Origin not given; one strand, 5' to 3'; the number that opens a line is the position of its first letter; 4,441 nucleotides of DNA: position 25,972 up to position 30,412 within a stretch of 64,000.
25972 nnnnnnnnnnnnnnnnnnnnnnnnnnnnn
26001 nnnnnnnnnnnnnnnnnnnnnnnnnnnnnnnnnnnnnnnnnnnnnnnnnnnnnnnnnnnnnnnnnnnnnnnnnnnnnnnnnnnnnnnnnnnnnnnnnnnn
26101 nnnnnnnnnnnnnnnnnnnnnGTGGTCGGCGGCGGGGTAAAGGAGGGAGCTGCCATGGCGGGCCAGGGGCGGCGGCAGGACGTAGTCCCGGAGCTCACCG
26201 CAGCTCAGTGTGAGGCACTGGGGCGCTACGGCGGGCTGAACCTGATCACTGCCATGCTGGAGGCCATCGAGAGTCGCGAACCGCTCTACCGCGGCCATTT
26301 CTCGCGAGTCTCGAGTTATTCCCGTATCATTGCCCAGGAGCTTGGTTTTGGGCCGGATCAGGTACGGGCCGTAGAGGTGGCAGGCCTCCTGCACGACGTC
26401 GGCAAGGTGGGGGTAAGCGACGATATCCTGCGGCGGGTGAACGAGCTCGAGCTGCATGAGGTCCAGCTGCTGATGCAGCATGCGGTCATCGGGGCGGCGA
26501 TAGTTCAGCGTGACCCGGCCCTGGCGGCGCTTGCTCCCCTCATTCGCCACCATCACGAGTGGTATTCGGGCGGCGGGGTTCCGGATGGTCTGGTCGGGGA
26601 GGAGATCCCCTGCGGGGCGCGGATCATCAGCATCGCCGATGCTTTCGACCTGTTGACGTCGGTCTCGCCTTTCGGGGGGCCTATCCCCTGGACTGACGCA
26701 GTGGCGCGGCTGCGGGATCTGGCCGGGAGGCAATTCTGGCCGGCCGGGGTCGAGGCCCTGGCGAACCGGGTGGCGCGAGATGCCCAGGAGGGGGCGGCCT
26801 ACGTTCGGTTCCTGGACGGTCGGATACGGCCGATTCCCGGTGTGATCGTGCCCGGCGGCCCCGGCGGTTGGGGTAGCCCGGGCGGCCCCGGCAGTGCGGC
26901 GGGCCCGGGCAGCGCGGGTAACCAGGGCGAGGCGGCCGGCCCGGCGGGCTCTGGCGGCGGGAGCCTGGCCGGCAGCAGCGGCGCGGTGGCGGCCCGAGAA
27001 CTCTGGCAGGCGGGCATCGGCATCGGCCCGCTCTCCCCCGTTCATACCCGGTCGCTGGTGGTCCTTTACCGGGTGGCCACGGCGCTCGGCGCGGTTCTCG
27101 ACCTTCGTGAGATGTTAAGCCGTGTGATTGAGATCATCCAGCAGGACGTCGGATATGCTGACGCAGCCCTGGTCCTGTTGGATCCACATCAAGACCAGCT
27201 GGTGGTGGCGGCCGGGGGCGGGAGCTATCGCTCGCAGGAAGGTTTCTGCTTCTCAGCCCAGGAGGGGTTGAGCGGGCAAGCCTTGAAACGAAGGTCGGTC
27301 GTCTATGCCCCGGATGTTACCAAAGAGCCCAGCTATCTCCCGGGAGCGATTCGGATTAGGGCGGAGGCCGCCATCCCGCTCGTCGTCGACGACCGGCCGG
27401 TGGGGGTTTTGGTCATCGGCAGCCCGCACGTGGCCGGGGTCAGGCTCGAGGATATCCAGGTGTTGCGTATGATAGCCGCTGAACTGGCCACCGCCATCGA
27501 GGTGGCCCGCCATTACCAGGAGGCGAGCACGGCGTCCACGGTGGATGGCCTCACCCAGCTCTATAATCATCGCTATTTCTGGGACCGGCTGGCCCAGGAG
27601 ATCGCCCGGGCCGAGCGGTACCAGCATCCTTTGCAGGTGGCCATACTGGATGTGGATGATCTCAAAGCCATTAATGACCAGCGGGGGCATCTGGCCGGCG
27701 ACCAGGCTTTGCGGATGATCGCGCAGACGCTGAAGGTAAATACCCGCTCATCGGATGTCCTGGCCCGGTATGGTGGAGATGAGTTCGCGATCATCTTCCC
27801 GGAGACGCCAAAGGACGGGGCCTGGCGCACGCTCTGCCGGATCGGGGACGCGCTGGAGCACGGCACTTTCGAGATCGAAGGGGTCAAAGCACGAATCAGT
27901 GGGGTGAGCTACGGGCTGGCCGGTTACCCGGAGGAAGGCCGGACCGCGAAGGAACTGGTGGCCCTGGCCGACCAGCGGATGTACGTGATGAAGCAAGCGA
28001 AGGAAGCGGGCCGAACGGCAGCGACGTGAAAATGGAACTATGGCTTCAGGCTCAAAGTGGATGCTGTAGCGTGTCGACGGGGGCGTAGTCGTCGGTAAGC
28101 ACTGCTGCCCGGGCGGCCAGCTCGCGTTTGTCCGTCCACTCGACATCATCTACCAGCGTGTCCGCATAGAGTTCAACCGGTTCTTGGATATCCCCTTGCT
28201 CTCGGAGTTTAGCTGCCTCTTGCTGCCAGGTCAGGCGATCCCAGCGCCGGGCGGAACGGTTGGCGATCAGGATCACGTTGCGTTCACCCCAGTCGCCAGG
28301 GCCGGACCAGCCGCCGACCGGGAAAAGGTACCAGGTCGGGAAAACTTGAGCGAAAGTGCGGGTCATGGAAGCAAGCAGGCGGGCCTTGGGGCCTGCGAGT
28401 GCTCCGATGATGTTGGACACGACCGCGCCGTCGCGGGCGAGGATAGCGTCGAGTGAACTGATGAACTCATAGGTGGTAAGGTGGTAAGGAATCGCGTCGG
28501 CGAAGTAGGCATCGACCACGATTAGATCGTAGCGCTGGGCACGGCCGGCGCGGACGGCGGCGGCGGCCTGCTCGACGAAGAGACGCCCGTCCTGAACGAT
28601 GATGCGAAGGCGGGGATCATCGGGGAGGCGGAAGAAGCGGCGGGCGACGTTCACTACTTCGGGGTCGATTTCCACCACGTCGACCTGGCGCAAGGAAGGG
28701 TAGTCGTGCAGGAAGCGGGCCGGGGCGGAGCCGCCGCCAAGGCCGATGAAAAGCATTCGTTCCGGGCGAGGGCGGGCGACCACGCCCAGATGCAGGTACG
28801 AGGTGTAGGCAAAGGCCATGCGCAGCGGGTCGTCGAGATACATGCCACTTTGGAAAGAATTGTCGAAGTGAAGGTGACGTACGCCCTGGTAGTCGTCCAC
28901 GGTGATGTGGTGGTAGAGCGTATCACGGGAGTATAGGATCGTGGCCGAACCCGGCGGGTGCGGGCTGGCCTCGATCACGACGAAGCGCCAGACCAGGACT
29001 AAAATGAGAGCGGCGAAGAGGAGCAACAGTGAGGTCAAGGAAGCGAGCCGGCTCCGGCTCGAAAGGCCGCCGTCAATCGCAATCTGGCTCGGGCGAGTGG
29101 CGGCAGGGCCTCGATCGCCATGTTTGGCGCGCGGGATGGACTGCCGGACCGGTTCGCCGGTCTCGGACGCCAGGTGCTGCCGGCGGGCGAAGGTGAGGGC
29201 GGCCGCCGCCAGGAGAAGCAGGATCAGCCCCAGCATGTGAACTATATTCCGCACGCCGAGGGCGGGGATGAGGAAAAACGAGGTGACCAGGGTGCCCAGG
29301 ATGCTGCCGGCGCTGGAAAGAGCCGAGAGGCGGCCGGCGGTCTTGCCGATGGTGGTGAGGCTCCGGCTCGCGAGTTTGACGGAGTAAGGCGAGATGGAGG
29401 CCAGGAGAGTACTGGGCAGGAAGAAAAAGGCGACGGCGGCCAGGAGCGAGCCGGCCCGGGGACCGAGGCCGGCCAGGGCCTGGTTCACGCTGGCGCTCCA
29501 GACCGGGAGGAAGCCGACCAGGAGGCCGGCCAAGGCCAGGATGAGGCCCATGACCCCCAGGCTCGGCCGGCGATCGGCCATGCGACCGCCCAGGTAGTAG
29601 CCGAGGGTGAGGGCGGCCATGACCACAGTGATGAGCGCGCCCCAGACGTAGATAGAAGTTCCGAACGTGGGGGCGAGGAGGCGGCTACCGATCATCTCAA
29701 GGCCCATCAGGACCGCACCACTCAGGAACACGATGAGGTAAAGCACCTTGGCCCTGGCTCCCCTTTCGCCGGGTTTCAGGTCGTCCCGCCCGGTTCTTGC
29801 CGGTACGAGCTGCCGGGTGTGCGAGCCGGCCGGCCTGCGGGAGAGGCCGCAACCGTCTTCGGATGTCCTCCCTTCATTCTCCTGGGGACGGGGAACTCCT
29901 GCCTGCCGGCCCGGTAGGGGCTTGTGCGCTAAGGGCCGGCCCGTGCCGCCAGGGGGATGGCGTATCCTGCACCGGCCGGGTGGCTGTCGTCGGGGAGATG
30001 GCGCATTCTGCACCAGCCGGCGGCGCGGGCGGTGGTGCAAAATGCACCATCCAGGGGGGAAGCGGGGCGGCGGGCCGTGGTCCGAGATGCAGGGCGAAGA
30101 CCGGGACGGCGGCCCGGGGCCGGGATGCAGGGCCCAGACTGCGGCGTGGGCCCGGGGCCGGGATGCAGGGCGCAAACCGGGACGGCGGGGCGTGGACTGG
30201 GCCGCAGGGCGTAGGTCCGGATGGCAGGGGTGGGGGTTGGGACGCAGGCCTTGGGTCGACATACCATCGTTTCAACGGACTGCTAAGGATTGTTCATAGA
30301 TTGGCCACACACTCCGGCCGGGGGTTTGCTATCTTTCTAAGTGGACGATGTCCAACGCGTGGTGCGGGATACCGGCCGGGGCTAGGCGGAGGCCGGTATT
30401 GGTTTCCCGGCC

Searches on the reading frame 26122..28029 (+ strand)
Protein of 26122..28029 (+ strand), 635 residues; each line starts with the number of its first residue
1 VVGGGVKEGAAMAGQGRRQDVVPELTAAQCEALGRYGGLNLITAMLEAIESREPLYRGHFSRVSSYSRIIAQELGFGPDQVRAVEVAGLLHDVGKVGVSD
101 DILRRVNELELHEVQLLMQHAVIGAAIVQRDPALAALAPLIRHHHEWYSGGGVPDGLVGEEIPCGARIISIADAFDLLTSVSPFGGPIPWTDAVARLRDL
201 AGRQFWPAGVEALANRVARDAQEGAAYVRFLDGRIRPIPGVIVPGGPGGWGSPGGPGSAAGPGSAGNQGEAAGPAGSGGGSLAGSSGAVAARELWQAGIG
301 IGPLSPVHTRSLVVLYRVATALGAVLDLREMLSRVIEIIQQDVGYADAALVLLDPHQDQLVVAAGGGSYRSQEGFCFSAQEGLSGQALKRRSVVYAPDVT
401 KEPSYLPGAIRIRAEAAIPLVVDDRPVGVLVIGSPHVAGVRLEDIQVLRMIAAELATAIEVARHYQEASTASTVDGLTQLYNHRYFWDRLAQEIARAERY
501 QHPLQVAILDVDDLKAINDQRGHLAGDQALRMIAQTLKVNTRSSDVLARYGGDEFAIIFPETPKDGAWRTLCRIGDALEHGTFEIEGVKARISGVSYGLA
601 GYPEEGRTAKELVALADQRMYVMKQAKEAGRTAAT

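Call 18: search_protein_families(library=pfam, proteins=[window:26122-28029:+], max_evalue=0.001)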
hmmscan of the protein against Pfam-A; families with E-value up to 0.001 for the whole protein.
window:26122-28029:+ (635 aa): 7 families
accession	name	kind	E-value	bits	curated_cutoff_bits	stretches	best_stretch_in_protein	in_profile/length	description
PF00990.26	GGDEF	-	2.6e-41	141.5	23.8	1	473-628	2-159/161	Diguanylate cyclase, GGDEF domain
PF13487.12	HD_5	-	1.5e-26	93.6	27.2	1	45-205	3-166/170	HD domain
PF13185.12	GAF_2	-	3.9e-19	69.6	28.6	1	326-460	2-136/136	GAF domain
PF01966.28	HD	-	8.2e-19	68.5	22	1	58-176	3-114/116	HD domain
PF01590.32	GAF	-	6e-12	46.7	22.4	1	327-459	1-133/133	GAF domain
PF13492.12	GAF_3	-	6.9e-10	39.9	27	1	328-460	2-128/129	GAF domain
PF08668.18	HDOD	-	0.00066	19.6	22.9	0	59-130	98-179/196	HDOD domain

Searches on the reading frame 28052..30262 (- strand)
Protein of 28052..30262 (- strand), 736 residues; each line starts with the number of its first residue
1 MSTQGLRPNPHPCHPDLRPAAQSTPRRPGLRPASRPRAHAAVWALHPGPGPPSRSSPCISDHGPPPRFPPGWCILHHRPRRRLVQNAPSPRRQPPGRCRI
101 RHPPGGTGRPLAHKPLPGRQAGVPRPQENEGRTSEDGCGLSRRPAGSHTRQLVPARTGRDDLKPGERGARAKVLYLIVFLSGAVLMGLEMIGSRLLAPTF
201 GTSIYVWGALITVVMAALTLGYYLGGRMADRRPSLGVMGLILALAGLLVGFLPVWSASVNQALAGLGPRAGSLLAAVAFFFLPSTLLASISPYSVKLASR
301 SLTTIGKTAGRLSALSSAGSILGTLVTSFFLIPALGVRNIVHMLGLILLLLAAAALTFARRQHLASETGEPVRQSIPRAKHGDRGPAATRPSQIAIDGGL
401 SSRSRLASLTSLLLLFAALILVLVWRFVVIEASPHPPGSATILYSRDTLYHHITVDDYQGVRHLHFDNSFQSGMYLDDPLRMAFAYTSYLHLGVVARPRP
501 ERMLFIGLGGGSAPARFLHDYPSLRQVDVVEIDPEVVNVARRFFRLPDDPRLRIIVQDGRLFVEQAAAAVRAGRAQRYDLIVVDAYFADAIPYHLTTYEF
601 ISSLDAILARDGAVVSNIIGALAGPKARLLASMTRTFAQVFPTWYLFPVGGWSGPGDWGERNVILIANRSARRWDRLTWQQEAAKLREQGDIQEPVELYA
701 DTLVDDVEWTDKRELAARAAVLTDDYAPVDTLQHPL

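Call 18: search_protein_families(library=pfam, proteins=[window:28052-30262:-], max_evalue=0.001)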
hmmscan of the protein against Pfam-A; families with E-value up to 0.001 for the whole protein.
window:28052-30262:- (736 aa): 2 families
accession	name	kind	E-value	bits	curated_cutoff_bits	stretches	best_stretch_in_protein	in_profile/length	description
PF01564.23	Spermine_synth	-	2.5e-12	47.2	22.9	1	484-616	2-130/186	Spermine/spermidine synthase domain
PF07690.21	MFS_1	-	6.9e-06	25.7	33.4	1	175-426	2-225/347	Major Facilitator Superfamily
